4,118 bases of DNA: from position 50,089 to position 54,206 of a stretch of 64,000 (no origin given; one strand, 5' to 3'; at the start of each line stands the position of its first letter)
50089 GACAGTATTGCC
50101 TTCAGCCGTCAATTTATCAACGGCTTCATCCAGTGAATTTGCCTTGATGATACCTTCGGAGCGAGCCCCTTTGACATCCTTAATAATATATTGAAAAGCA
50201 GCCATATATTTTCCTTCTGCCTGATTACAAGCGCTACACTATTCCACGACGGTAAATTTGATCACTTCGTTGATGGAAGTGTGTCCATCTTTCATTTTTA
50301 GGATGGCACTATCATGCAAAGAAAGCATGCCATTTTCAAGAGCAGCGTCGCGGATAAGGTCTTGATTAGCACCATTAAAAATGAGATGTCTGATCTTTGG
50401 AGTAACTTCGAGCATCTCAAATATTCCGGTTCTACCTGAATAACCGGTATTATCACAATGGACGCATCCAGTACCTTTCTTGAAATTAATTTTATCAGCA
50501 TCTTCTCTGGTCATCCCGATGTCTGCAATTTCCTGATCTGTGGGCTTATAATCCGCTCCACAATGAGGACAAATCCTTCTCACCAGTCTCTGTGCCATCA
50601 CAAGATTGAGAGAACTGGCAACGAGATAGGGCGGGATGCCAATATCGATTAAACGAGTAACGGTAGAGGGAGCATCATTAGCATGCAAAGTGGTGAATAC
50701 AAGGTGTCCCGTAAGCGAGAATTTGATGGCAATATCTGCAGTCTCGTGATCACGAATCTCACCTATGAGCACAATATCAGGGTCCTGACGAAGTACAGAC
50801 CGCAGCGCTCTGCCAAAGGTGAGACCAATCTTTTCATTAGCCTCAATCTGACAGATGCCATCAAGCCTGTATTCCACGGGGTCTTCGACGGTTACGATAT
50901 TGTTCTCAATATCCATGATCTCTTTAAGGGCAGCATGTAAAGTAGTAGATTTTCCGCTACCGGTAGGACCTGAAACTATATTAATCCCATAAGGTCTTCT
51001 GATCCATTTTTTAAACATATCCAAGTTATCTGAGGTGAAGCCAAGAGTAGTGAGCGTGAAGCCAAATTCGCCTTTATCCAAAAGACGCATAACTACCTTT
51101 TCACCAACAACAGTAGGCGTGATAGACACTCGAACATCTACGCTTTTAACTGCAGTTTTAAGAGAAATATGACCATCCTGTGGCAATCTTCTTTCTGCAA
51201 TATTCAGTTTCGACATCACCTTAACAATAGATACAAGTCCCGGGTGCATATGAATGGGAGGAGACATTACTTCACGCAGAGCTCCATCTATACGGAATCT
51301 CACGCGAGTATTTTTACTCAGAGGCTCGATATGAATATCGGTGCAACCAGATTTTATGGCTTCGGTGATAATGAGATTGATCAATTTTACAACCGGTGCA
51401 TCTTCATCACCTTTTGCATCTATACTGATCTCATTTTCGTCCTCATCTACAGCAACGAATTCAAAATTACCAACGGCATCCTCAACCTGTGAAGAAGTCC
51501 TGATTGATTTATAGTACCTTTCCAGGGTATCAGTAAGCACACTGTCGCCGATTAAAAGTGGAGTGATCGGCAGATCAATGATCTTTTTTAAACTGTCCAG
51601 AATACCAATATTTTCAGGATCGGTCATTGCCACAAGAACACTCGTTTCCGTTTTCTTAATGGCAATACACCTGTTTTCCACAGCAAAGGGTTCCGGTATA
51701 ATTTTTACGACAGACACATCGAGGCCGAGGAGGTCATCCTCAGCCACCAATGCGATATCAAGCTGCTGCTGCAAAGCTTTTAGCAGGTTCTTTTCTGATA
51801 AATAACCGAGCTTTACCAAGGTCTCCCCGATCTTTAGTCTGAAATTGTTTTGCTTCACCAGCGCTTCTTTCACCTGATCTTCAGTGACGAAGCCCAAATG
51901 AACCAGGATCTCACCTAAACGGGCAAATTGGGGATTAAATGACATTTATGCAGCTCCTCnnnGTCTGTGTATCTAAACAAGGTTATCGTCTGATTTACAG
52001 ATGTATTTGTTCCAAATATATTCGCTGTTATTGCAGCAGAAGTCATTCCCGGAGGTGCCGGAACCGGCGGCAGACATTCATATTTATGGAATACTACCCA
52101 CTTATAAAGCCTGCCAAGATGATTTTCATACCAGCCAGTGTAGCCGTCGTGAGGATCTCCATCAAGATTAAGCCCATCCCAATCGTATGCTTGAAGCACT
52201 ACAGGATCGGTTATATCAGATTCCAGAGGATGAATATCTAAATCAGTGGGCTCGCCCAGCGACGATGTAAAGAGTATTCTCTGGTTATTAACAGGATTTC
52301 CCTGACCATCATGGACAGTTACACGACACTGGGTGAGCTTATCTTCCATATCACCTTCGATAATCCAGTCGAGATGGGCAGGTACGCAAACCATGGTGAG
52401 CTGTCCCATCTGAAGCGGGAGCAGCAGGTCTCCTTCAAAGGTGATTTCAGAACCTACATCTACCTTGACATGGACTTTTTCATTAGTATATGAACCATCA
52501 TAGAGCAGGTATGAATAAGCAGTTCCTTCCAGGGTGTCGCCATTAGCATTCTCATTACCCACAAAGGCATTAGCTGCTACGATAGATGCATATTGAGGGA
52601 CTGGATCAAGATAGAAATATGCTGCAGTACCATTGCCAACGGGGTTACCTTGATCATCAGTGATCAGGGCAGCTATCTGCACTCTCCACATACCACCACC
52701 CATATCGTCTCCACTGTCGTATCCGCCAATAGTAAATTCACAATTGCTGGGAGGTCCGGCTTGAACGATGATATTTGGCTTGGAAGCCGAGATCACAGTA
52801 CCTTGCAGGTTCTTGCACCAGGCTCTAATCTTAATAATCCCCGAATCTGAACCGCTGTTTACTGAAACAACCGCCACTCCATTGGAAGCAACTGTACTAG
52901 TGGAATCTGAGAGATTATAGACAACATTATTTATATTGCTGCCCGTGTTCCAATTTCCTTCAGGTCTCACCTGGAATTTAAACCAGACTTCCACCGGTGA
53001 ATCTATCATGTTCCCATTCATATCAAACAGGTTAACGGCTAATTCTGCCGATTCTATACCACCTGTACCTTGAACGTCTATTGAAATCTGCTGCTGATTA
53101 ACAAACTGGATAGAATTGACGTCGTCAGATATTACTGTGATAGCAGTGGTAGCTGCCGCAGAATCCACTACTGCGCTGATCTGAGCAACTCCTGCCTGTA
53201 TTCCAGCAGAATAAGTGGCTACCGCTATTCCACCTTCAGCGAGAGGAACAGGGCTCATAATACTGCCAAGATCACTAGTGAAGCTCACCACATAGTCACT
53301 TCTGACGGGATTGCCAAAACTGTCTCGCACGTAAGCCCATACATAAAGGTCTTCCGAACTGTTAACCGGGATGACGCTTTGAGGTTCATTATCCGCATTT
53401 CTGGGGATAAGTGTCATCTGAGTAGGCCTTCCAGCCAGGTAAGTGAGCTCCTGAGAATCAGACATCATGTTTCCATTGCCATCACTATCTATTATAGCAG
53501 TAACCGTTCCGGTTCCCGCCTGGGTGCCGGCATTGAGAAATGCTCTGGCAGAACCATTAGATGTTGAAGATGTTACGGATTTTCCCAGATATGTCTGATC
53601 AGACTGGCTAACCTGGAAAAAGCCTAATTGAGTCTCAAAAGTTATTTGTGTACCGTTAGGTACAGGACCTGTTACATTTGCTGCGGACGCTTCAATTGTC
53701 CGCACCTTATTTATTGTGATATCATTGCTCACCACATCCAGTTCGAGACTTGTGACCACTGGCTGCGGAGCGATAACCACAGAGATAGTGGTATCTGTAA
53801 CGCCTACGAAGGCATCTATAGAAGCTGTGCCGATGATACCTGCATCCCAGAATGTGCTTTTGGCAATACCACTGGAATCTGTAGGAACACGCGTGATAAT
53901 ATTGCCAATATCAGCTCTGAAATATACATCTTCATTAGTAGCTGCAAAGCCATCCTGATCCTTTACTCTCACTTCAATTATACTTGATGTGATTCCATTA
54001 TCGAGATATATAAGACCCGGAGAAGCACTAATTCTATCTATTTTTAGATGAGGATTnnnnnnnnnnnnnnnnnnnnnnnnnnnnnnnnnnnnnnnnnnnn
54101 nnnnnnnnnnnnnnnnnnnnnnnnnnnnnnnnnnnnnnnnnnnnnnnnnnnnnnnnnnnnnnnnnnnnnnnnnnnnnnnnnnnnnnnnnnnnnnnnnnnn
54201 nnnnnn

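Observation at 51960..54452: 830-aa Ig-repeat lipoprotein inserted between pilQ and pilB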

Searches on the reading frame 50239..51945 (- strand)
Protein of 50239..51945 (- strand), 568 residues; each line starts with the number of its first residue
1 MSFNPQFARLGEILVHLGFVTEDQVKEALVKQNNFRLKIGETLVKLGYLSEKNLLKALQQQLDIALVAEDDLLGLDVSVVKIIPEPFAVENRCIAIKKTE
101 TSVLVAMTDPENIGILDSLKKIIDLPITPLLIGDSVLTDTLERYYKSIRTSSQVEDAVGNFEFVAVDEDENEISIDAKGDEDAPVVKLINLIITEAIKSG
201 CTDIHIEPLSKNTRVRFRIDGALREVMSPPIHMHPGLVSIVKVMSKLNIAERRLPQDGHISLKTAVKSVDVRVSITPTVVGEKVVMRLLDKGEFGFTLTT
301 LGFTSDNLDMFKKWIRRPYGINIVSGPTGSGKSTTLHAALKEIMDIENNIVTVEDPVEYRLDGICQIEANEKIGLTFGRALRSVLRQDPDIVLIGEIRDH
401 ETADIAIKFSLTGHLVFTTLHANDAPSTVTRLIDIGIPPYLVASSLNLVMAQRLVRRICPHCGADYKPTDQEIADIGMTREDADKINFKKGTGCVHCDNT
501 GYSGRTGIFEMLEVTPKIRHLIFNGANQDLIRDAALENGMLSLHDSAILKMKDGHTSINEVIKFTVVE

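Call 6: search_protein_families(library=pfam, proteins=[window:50239-51945:-], max_evalue=0.01)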
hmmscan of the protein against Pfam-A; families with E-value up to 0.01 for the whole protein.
window:50239-51945:- (568 aa): 3 families
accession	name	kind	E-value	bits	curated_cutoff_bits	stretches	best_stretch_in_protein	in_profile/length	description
PF00437.27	T2SSE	-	2.3e-128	428.4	24.9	1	180-562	3-369/370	Type II/IV secretion system protein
PF05157.20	MshEN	-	4e-12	46.4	23.1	1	70-148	8-87/90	MshEN domain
PF25199.1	nSTAND_NTPase5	-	0.0044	17.3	34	1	315-363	37-86/145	Novel STAND NTPase 5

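Call 7: search_protein_families(library=ncbifam, proteins=[window:50239-51945:-], max_evalue=0.01)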
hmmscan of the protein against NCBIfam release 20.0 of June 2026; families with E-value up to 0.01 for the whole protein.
window:50239-51945:- (568 aa): 22 families
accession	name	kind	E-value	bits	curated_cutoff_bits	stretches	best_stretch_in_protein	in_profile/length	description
TIGR02538.1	type_IV_pilB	equivalog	5.7e-179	596.3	675.65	1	10-566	2-563/564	type IV-A pilus assembly ATPase PilB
TIGR02533.1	type_II_gspE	equivalog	5.9e-174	579.3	630.25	1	82-565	3-486/486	type II secretion system ATPase GspE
NF053534.1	T4PilAsmATPsTfpB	equivalog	6.9e-126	421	850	1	47-564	61-581/584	type IV pilus assembly ATPase TfpB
NF007755.0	PRK10436.1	equivalog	2.8e-124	415.3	617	1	92-564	18-458/465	type II secretion system protein GspE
NF041000.1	ATPase_ComGA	equivalog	1.3e-71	240.8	300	1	192-456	3-266/267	competence type IV pilus ATPase ComGA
TIGR01420.1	pilT_fam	subfamily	1.1e-48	166.3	319.1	1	190-456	3-269/343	PilT/PilU family type 4a pilus ATPase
TIGR02525.1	plasmid_TraJ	equivalog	1.6e-23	83.3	368.3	1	309-435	140-272/372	plasmid transfer ATPase TraJ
TIGR02524.1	dot_icm_DotB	equivalog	5.6e-19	68.6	463.3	1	319-434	134-258/358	Dot/Icm type IV secretion system ATPase DotB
NF053729.1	c-di-GMP_motif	domain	2.1e-16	59.4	38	1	9-61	1-53/53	cyclic di-GMP-binding domain-containing protein, MshE-related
NF058587.1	archaellum_moto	equivalog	1.2e-14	54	550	1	318-457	273-419/527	archaellum flagellar ATPase motor FlaI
TIGR02782.1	TrbB_P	equivalog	8.6e-14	51.5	304.55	1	308-432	126-252/303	P-type conjugative transfer ATPase TrbB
TIGR02788.1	VirB11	equivalog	7.5e-13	48.2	249.95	1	311-435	137-265/308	P-type DNA transfer ATPase VirB11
TIGR03819.1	heli_sec_ATPase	hypoth_equivalog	5.5e-12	45.5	373.15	1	283-437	141-302/340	TadA family conjugal transfer-associated ATPase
NF010469.0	PRK13894.1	subfamily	7.3e-12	45.3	508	1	305-432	136-264/320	conjugal transfer ATPase TrbB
NF010407.0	PRK13833.1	subfamily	2.8e-11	43.4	499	1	310-433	136-260/323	conjugal transfer protein TrbB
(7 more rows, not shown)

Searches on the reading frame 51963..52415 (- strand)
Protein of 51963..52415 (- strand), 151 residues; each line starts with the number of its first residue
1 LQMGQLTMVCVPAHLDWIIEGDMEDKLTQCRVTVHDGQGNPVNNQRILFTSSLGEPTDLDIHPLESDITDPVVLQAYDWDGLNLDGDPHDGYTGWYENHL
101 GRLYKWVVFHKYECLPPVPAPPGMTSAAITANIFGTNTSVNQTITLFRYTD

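Call 39: search_protein_families(library=pfam, proteins=[window:51963-52415:-], max_evalue=1)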
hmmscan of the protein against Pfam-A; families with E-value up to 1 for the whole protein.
seq(151 aa): 1 family
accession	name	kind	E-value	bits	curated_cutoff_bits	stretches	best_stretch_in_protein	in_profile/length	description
PF02369.22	Big_1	-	0.0018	18.8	34.9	1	28-54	19-45/93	Bacterial Ig-like domain (group 1)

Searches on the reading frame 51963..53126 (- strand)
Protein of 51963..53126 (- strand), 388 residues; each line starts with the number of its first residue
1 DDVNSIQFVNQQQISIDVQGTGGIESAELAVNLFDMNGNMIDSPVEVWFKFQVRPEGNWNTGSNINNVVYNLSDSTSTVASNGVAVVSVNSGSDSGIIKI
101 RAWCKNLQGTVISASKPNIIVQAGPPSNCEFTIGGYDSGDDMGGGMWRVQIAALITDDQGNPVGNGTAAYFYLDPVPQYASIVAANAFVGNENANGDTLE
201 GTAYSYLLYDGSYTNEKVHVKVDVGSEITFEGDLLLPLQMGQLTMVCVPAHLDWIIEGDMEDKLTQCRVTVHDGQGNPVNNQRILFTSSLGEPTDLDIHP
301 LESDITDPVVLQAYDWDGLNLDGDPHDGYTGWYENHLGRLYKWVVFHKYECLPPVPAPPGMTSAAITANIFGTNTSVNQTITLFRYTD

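Call 60: predict_structure(alignment_id=A4)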
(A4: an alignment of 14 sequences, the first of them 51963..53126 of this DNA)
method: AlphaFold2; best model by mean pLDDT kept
length: 388 residues; sequences in the alignment: 14
mean_pLDDT: 90.1   pTM: 0.70
mean pLDDT of the five models: 90.1, 89.1, 87.3, 83.1, 80.8
residues with pLDDT >= 90: 227; 70-90: 153; 50-70: 8; < 50: 0
segments of 3 or more residues with pLDDT < 50: none
pLDDT, mean of each block of 10 residues (from residue 1): 89 86 84 93 93 75 85 92 92 89 93 93 89 84 89 91 88 91 87 88 93 89 86 91 95 92 96 91 95 94 88 85 91 92 96 88 96 93 92
secondary structure, 60 per line:
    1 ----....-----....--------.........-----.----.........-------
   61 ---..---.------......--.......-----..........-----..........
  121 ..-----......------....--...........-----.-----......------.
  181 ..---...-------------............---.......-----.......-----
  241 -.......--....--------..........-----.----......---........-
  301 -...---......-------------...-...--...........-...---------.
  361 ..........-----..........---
elements in order: E5-8 E14-17 E26-34 E45-53 E76-81 E84-90 E96-105 E111-122 E128-133 E140-143 E146-156 E168-173 E180-182 E186-188 E202-210 E217-223 E229-235 E242-248 E251-254 E263-272 E283-288 E292-299 H308-313 E327-329 E331-333 E336-346 E360-370 E376-385

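Call 64: fold_search(model_id=the predicted structure, library=pdb)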
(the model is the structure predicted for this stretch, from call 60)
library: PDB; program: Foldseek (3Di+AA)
matches with E <= 10: 1787; with E <= 0.001: 507
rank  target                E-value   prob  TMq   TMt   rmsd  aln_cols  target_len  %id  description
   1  3fcs_A                2.6e-10  1.00  0.22  0.11  20.5       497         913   10  Structure of complete ectodomain of integrin aIIBb3 (released 2009-01-20)
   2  3f85                  3.3e-10  1.00  0.23  0.20  17.2       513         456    9  Structure of fusion complex of homo trimeric major pilin subunits CfaB of CFA/I fimbirae from ETEC E. coli (released 2009-08-11)
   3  9ijj_E                4.4e-10  1.00  0.19  0.16  18.2       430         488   10  In situ structure of the central apparatus in mouse sperm axoneme. (released 2025-06-04)
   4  9ijj_C                4.8e-10  1.00  0.20  0.10  18.0       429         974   10  In situ structure of the central apparatus in mouse sperm axoneme. (released 2025-06-04)
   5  9ijj_O                5.1e-10  1.00  0.23  0.10  19.8       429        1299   10  In situ structure of the central apparatus in mouse sperm axoneme. (released 2025-06-04)
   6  7som_D                5.4e-10  1.00  0.23  0.09  13.9       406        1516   11  Ciliary C2 central pair apparatus isolated from Chlamydomonas reinhardtii (released 2022-04-13)
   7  7sqc_F1               8.7e-10  1.00  0.21  0.18  15.2       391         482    9  Ciliary C1 central pair apparatus isolated from Chlamydomonas reinhardtii (released 2022-04-13)
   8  4e9l                  9.2e-10  1.00  0.39  0.47   9.3       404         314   13  FdeC, a Novel Broadly Conserved Escherichia coli Adhesin Eliciting Protection against Urinary Tract Infections (released 2012-04-25)
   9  9ijj_h                9.2e-10  1.00  0.21  0.09  14.0       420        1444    9  In situ structure of the central apparatus in mouse sperm axoneme. (released 2025-06-04)
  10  4cak_A                3.6e-09  1.00  0.20  0.11  19.8       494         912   11  Three-dimensional reconstruction of intact human integrin alphaIIbbeta3 in a phospholipid bilayer nanodisc (released 2013-10-30)
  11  7ad6_B                5.9e-09  1.00  0.22  0.15  22.1       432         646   12  Crystal structure of human complement C5 in complex with the K92 bovine knob domain peptide. (released 2021-03-10)
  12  3f83                  6.5e-09  1.00  0.22  0.19  19.9       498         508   11  Structure of fusion complex of the minor pilin CfaE and major pilin CfaB of CFA/I pili from ETEC E. coli (released 2009-08-11)
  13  8cml_E                7.2e-09  1.00  0.24  0.15  21.9       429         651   12  Cryo-EM structure of complement C5 in complex with nanobodies UNbC5-1 and UNbC5-2 (released 2023-09-27)
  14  9ijj_4I               7.6e-09  1.00  0.22  0.05  15.1       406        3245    9  In situ structure of the central apparatus in mouse sperm axoneme. (released 2025-06-04)
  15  7sqc_F0               8.5e-09  1.00  0.20  0.24  14.4       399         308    9  Ciliary C1 central pair apparatus isolated from Chlamydomonas reinhardtii (released 2022-04-13)
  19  5ldy_B                3.6e-08  1.00  0.37  0.42  13.3       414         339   12  Structure of Yersinia pseudotuberculosis InvD (released 2017-06-14)
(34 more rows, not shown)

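Call 66: search_protein_representatives(alignment_id=A4)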
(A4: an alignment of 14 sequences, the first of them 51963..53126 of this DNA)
Query: 14 sequences, 363 profile positions. Proteins with E-value up to 0.001 (for the whole library): 1974; up to 1e-10: 980; up to 1e-30: 317. The best 150 are listed.
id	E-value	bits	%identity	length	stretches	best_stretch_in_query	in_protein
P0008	3.5e-165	565.7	-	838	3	1-363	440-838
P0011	3.3e-153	526.3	-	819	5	1-363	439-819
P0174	1.5e-151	520.9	-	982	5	2-362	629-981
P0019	2.5e-145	500.4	-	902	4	1-363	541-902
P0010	1.2e-143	494.9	-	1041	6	2-362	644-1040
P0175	3.0e-140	483.7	-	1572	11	1-363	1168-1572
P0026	2.0e-135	467.8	-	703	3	1-362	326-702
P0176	5.7e-134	463.0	-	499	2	2-363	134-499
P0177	7.2e-132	456.1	-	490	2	2-362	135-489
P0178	8.6e-130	449.3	-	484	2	1-362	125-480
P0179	2.5e-129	447.7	-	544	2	2-363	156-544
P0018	1.6e-128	445.1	-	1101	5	1-363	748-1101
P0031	9.0e-126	436.0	-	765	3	1-361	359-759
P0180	1.8e-125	435.0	-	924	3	1-363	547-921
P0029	5.4e-125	433.5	-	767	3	1-362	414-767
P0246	2.2e-69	250.5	-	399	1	10-361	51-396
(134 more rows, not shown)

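Call 68: find_encoding_contigs(protein=P0246, flank=6000, max_places=2)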
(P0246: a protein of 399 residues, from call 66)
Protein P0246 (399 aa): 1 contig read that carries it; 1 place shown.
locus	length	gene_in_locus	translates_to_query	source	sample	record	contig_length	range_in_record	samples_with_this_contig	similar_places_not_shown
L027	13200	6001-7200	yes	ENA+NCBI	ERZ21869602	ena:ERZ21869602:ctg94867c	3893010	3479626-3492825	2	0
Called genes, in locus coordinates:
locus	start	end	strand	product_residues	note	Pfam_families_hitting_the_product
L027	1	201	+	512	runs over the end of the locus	-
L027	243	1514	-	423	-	PF16819:DUF5074 (faint), PF02239:Cytochrom_D1 (faint), PF18962:Por_Secre_tail (weak)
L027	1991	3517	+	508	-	-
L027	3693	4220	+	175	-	-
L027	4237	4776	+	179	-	PF18962:Por_Secre_tail, PF13860:FlgD_ig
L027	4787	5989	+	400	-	-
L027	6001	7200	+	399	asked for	-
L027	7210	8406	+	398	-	-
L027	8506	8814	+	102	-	PF16561:AMPK1_CBM, PF02922:CBM_48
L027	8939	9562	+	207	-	PF13302:Acetyltransf_3, PF00583:Acetyltransf_1 (weak)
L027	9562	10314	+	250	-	PF07953:Toxin_R_bind_N (faint), PF13385:Laminin_G_3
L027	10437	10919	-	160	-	PF12844:HTH_19, PF13560:HTH_31 (faint), PF01381:HTH_3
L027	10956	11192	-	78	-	PF12844:HTH_19, PF13560:HTH_31 (weak), PF07022:Phage_CI_repr (weak), PF01381:HTH_3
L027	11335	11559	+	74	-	-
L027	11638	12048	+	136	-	-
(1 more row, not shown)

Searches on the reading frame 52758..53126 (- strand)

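Call 39: search_protein_families(library=pfam, proteins=[window:52758-53126:-], max_evalue=1)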
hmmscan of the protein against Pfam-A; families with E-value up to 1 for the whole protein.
seq(123 aa): 2 families
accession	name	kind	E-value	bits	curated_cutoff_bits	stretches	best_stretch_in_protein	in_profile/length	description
PF18565.7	Glyco_hydro2_C5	-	2e-06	28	32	1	25-112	16-102/103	Glycoside hydrolase family 2 C-terminal domain 5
PF01687.23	Flavokinase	-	0.096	13.4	19.6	1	14-61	58-105/124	Riboflavin kinase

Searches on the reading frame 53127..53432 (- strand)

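Call 39: search_protein_families(library=pfam, proteins=[window:53127-53432:-], max_evalue=1)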
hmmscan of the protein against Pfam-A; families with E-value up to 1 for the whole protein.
seq(102 aa): 2 families
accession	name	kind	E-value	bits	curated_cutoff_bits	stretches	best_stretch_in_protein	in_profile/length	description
PF09134.16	Invasin_D3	-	4.7e-08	33.9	33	1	18-100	12-95/98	Invasin, domain 3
PF02369.22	Big_1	-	0.00026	21.5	34.9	1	26-100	16-92/93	Bacterial Ig-like domain (group 1)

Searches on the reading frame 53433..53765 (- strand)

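Call 39: search_protein_families(library=pfam, proteins=[window:53433-53765:-], max_evalue=1)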
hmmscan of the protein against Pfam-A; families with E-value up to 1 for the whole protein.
seq(111 aa): 1 family
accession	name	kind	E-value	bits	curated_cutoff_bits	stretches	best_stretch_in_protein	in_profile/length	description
PF09134.16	Invasin_D3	-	0.014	16.3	33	1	23-105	23-91/98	Invasin, domain 3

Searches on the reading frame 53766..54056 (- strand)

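Call 39: search_protein_families(library=pfam, proteins=[window:53766-54056:-], max_evalue=1)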
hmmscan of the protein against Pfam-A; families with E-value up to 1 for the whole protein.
seq(97 aa): 2 families
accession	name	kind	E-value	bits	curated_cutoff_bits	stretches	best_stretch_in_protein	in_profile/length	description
PF02369.22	Big_1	-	2.2e-06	28.1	34.9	1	20-85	14-82/93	Bacterial Ig-like domain (group 1)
PF09134.16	Invasin_D3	-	6.4e-06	27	33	1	9-89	7-89/98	Invasin, domain 3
